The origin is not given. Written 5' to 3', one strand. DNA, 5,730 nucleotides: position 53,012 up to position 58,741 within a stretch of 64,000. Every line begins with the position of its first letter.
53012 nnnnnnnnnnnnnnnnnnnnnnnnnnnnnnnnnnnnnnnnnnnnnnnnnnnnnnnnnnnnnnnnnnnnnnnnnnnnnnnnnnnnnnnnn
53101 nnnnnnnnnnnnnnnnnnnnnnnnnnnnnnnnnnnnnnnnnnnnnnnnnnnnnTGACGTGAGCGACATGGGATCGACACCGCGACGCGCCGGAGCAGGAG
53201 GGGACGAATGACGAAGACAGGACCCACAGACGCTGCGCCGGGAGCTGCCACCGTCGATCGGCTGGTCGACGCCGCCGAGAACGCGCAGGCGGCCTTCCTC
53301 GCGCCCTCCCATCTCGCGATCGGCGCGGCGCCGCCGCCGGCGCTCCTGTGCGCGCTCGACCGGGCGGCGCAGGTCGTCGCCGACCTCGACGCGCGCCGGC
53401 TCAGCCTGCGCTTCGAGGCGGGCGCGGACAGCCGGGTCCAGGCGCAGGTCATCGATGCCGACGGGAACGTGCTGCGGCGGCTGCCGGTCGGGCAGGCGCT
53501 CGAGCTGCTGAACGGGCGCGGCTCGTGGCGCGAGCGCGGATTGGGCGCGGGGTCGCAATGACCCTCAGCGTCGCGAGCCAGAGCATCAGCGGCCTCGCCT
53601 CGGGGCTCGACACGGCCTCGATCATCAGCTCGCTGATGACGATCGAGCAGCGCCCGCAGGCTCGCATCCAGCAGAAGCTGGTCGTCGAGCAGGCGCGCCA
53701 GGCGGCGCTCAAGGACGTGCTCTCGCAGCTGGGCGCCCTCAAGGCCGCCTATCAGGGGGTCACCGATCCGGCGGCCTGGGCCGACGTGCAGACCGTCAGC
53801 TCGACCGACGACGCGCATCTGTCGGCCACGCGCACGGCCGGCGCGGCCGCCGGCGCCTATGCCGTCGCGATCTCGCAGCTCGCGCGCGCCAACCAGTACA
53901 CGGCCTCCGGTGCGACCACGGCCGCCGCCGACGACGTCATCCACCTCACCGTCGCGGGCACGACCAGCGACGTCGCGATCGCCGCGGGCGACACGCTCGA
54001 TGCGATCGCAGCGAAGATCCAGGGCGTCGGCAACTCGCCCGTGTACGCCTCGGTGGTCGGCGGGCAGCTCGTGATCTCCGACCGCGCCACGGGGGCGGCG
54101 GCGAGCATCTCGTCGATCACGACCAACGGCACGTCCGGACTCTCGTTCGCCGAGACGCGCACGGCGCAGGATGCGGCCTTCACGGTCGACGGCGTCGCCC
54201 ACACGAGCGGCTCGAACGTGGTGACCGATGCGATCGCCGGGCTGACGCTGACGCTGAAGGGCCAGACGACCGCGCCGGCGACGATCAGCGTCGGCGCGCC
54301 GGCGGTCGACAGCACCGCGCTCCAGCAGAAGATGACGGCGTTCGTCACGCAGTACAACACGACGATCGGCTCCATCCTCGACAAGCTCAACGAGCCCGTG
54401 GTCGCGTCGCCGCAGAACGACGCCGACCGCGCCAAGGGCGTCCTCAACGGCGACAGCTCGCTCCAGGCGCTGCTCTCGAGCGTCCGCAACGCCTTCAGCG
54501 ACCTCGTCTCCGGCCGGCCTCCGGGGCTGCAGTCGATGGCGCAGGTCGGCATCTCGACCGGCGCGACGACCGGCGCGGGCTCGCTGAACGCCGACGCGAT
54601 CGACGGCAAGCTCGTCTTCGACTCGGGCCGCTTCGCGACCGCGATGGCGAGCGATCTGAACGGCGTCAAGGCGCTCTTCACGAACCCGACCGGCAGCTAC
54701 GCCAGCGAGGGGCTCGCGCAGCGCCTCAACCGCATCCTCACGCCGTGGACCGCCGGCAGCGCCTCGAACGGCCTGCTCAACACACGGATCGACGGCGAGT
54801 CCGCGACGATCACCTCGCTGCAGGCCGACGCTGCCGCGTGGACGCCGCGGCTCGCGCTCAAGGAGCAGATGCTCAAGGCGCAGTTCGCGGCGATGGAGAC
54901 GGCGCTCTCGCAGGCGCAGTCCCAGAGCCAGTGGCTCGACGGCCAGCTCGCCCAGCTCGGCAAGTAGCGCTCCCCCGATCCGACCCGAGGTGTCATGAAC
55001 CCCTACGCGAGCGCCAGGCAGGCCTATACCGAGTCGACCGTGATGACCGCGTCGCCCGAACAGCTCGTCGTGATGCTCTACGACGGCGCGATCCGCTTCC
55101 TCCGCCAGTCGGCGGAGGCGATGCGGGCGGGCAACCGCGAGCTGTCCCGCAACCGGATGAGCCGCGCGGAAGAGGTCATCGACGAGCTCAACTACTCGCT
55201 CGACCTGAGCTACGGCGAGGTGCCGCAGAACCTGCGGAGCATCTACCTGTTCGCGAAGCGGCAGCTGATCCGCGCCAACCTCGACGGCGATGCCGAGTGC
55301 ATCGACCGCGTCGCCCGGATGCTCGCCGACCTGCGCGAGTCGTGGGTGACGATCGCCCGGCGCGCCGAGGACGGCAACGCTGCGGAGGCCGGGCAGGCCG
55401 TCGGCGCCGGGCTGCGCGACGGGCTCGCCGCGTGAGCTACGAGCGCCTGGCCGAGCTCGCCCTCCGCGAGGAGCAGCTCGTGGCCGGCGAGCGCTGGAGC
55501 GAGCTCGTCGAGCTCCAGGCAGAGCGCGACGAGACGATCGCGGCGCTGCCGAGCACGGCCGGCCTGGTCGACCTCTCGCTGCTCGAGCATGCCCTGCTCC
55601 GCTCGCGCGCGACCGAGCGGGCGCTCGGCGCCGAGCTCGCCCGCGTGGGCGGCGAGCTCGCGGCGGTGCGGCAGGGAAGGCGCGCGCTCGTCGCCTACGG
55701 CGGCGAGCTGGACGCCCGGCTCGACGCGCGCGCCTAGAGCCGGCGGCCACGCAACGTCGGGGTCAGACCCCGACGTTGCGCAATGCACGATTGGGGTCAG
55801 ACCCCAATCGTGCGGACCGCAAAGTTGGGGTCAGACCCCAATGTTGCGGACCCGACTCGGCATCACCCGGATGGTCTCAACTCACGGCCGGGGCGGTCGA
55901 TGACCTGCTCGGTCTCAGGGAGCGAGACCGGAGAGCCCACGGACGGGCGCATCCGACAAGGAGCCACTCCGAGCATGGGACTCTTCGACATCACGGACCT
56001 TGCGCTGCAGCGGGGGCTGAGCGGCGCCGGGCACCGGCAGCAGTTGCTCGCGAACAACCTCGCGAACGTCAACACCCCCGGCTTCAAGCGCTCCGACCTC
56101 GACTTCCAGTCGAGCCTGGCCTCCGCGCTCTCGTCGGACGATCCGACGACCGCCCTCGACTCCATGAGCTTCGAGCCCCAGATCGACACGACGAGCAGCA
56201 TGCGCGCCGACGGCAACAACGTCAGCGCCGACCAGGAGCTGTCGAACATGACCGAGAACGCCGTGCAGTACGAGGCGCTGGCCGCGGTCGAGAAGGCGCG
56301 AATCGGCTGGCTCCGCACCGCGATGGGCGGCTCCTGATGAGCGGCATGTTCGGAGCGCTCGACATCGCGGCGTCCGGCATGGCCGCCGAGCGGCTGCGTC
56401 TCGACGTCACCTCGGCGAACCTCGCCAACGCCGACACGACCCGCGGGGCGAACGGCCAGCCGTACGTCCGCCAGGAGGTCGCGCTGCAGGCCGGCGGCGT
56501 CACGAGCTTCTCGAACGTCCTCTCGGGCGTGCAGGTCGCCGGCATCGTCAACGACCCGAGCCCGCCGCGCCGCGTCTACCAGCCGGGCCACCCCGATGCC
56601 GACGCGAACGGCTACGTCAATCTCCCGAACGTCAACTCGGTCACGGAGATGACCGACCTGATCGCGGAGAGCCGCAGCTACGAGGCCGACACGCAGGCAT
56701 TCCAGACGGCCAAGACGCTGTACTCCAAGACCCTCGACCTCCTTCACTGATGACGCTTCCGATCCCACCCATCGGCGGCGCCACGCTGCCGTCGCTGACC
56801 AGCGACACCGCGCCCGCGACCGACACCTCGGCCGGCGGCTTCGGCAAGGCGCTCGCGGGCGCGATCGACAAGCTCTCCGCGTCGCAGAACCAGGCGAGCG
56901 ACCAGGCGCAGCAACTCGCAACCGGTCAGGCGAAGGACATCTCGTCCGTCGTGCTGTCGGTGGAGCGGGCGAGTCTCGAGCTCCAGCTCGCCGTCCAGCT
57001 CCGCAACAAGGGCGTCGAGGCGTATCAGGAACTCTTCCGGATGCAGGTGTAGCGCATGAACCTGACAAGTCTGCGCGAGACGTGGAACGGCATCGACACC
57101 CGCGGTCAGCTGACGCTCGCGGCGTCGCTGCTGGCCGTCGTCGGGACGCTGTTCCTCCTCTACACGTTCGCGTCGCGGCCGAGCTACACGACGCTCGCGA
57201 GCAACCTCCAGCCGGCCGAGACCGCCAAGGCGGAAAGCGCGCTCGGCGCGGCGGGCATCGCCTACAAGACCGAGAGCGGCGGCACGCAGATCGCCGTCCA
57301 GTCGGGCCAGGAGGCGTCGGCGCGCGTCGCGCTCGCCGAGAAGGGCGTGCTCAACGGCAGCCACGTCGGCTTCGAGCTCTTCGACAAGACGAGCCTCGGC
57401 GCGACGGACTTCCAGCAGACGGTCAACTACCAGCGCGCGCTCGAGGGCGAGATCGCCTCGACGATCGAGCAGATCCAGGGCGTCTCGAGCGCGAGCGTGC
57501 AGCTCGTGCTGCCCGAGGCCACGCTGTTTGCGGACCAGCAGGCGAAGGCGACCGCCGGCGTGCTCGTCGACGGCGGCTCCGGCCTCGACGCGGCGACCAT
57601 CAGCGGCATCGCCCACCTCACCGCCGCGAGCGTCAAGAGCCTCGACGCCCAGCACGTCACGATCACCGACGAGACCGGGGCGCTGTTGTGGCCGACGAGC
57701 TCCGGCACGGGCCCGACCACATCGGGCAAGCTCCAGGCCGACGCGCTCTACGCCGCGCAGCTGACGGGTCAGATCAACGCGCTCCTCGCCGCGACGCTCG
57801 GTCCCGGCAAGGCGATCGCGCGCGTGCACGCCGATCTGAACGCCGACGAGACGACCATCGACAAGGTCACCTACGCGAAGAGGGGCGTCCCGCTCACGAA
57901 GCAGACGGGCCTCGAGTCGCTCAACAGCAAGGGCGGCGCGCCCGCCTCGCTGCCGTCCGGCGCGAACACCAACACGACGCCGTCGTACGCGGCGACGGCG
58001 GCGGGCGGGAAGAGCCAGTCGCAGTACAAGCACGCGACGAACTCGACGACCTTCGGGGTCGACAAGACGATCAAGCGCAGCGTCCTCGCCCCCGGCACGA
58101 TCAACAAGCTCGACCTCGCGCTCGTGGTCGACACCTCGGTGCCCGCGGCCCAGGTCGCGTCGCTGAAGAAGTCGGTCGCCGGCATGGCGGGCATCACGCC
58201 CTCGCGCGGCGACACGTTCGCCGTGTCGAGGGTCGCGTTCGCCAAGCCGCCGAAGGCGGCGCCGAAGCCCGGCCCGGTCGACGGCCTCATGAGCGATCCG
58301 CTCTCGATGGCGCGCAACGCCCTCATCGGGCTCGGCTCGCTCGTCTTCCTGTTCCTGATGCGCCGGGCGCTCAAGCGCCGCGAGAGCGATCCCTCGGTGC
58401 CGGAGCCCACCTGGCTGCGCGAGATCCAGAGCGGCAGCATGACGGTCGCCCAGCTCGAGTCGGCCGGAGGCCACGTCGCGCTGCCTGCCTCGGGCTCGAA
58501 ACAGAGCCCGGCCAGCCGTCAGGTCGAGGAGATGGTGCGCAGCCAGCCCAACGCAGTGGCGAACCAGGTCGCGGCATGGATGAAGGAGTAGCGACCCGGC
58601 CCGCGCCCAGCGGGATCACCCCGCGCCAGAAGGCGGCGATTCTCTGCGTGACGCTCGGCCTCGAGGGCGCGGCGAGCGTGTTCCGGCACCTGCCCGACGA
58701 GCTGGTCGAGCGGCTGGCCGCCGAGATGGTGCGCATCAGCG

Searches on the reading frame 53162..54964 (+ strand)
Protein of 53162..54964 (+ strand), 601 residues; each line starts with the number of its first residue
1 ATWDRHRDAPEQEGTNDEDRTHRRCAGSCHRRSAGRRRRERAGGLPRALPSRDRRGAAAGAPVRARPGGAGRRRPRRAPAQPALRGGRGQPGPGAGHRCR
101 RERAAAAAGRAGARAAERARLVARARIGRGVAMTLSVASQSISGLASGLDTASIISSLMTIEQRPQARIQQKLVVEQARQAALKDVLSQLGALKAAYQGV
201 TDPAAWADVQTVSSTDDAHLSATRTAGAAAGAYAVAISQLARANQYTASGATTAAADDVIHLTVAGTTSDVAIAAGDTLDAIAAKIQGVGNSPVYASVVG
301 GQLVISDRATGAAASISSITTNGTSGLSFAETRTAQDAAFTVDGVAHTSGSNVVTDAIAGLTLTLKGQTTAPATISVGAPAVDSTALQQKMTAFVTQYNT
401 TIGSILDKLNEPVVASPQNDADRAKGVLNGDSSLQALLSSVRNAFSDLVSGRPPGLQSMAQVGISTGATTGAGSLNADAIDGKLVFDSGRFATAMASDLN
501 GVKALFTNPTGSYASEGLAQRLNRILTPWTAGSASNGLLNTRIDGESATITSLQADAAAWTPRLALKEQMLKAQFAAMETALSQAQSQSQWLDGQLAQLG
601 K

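Call 33: search_protein_families(library=ncbifam, proteins=[window:53162-54964:+], max_evalue=0.00001)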
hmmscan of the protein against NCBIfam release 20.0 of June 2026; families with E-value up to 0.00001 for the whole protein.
window:53162-54964:+ (601 aa): 7 families
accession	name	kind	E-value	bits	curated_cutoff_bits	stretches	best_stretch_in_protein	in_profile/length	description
NF005833.0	PRK07737.1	equivalog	2.3e-42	145.7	444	2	141-411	4-297/501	flagellar hook-associated protein 2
NF005188.0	PRK06664.1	equivalog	2.8e-42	144.9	469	2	331-594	386-653/661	flagellar hook-associated protein FliD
NF005955.1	PRK08032.1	equivalog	3.4e-31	108.7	387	1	138-596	2-464/465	flagellar filament capping protein FliD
NF009400.1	PRK12765.1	equivalog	3.4e-21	75.4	448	2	331-510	248-400/596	flagellar filament capping protein FliD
NF006435.1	PRK08724.1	equivalog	9.7e-21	74.2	580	2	328-589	430-664/672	flagellar filament capping protein FliD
NF006282.1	PRK08453.1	equivalog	6.3e-17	61.3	500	1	326-586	424-666/673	flagellar filament capping protein FliD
NF005281.0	PRK06798.1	equivalog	5.7e-15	55.2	375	1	200-404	70-281/440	flagellar hook-associated protein 2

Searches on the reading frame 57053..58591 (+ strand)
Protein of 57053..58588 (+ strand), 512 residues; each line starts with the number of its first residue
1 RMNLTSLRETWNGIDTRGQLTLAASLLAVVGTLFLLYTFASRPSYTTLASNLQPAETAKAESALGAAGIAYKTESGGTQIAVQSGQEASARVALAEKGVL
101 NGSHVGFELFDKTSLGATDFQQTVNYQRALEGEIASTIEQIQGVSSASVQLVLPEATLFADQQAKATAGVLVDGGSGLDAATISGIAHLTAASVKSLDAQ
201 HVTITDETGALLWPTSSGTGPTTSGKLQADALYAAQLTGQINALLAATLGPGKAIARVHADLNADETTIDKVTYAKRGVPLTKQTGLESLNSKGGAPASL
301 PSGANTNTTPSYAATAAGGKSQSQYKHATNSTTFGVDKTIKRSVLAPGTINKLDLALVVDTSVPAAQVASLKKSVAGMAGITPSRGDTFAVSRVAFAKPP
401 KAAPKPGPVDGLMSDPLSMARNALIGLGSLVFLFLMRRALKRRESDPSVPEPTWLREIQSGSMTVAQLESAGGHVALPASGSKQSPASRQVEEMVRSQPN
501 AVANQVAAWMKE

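Call 33: search_protein_families(library=ncbifam, proteins=[window:57053-58588:+], max_evalue=0.00001)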
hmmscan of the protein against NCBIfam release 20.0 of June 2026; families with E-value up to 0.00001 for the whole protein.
window:57053-58588:+ (512 aa): 2 families
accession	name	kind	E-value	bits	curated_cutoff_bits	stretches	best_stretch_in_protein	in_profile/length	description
TIGR00206.1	fliF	equivalog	5.9e-52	177.3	129.75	1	6-361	11-383/555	flagellar basal-body MS-ring/collar protein FliF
TIGR02544.1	III_secr_YscJ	equivalog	1.3e-15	57.6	161.95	1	46-205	20-184/193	type III secretion system inner membrane ring lipoprotein SctJ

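Call 35: find_encoding_contigs(protein=window:57056-58591:+, flank=10000, max_places=3)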
Protein window:57056-58591:+ (511 aa): 1 contig read that carries it; 1 place shown.
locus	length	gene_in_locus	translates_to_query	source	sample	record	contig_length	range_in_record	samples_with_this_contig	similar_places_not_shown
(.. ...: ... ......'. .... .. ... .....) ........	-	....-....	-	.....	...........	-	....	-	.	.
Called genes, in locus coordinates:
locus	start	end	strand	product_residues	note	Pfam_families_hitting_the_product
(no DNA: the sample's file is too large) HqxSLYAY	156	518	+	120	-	PF00460:Flg_bb_rod (weak)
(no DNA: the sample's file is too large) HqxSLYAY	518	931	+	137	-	PF00460:Flg_bb_rod, PF06429:Flg_bbr_C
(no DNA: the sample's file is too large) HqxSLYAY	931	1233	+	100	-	PF02049:FliE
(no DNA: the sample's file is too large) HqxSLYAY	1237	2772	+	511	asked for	PF01514:YscJ_FliF, PF08345:YscJ_FliF_C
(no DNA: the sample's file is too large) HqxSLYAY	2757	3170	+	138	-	?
